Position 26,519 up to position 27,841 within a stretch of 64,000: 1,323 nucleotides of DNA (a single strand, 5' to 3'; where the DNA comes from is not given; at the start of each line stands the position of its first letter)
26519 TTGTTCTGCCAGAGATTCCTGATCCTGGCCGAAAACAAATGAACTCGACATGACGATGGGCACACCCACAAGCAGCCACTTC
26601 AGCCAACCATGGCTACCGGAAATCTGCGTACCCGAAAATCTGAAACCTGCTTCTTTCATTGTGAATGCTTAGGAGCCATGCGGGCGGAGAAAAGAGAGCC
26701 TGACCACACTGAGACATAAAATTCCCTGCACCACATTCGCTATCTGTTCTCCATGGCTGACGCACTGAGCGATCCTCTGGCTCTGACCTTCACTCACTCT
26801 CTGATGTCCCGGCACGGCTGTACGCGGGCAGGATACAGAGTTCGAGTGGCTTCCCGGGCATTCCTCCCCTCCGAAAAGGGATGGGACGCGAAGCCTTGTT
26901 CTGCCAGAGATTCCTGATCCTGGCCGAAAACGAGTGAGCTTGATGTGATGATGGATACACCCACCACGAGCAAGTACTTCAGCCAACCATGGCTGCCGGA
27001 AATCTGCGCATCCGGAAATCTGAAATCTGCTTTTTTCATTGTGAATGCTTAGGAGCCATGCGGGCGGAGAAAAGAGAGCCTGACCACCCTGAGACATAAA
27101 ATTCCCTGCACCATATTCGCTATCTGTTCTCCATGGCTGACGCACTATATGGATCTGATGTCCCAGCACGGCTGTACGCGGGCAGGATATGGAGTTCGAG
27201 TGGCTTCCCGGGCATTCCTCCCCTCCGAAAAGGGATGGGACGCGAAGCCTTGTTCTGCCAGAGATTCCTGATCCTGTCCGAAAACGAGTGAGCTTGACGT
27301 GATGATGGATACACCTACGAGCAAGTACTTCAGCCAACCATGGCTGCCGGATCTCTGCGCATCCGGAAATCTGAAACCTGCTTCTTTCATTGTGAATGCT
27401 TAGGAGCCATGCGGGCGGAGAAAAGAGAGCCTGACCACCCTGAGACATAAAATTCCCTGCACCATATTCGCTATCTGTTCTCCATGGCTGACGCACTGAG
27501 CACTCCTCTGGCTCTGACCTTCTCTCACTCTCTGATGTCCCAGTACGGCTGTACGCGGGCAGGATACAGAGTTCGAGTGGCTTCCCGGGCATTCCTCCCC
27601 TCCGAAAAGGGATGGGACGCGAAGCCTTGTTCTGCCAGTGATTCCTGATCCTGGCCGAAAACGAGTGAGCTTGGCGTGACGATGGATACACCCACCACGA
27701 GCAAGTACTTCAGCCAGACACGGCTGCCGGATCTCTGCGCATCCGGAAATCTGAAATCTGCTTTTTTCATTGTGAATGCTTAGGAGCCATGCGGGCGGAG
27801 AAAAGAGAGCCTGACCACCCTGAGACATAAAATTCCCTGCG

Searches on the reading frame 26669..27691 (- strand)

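Call 8: search_protein_families(library=pfam, proteins=[window:26669-27691:-], max_evalue=0.01)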
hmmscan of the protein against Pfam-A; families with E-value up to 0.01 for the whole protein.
window:26669-27691:- (340 aa): 2 families
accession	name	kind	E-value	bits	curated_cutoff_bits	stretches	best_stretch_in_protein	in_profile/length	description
PF00090.25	TSP_1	-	0.0058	17.2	21.6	0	258-288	14-44/49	Thrombospondin type 1 domain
PF17572.7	DUF5478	-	0.0058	17.2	27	0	206-232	48-74/86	Family of unknown function (DUF5478)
